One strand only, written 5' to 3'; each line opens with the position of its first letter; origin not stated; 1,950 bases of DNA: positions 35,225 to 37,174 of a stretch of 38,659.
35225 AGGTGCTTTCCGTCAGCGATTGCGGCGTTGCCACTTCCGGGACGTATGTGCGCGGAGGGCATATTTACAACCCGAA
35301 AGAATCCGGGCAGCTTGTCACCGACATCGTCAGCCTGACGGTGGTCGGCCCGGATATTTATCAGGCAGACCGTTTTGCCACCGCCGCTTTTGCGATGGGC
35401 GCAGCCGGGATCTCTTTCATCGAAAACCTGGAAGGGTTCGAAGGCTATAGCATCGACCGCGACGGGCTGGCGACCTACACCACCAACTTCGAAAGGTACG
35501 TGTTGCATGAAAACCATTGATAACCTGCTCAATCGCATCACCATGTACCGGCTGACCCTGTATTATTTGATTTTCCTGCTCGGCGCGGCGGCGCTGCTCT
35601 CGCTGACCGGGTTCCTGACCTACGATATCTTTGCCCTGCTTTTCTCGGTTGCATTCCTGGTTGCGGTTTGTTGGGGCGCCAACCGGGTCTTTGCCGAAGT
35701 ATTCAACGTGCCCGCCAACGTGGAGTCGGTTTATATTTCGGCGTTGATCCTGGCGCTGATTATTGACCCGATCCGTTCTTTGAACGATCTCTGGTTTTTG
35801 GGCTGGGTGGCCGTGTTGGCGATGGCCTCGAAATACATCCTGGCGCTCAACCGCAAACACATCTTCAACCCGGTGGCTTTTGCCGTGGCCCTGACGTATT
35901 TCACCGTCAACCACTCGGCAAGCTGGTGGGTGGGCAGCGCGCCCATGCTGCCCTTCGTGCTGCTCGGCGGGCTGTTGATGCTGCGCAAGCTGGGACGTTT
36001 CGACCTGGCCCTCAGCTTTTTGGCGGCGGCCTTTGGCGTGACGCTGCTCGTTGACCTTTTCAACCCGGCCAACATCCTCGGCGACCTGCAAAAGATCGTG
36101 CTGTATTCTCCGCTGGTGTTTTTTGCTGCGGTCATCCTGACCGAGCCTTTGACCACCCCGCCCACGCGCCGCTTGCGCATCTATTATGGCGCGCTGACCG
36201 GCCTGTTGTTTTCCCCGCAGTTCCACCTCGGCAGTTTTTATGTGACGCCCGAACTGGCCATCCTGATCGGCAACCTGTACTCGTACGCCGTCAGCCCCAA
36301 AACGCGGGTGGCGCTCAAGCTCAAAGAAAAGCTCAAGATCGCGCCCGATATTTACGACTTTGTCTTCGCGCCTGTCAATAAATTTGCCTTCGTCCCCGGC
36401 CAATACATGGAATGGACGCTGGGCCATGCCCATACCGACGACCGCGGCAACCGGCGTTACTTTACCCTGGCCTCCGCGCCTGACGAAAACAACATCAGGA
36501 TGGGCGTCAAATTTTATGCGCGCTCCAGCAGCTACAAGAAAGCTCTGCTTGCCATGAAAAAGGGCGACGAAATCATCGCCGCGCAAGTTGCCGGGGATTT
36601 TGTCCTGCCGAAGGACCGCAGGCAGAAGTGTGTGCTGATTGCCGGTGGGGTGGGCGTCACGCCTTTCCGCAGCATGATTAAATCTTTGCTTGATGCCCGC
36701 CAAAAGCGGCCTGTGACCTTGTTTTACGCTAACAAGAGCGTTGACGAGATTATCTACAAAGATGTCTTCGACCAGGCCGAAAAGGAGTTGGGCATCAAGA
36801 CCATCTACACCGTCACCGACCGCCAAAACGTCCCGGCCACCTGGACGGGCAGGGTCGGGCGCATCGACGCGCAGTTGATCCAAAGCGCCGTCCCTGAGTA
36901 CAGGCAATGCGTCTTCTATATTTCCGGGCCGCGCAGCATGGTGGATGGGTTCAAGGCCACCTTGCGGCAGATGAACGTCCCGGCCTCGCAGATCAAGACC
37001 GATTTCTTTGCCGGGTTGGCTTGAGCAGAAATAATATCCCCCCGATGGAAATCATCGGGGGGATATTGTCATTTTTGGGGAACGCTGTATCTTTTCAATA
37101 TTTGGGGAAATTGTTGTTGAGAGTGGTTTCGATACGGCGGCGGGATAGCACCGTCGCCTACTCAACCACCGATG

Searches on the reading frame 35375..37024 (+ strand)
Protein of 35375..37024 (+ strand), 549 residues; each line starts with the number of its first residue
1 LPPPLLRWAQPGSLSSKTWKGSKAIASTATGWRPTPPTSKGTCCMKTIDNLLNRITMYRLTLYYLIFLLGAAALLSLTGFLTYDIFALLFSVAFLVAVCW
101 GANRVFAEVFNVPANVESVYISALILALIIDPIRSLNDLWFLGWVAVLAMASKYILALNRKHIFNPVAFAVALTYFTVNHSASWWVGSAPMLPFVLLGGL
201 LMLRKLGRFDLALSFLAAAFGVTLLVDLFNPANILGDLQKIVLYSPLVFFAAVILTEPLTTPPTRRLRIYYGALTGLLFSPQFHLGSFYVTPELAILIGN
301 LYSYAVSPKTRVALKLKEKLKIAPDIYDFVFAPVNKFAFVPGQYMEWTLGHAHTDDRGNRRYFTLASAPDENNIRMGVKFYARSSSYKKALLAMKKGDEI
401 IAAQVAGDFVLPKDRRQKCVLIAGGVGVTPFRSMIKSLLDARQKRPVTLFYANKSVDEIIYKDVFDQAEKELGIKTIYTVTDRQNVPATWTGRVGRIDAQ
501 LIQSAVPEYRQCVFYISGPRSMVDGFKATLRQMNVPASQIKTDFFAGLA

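Call 14: search_protein_families(library=pfam, proteins=[window:35375-37024:+], max_evalue=0.001)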
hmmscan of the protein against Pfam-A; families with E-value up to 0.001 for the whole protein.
window:35375-37024:+ (549 aa): 2 families
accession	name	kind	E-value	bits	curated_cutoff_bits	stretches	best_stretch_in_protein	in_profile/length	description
PF00175.26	NAD_binding_1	-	4.2e-19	69.6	22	1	421-525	1-106/109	Oxidoreductase NAD-binding domain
PF03116.20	NQR2_RnfD_RnfE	-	3.3e-06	27.1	27.7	1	195-303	178-283/296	NQR2, RnfD, RnfE family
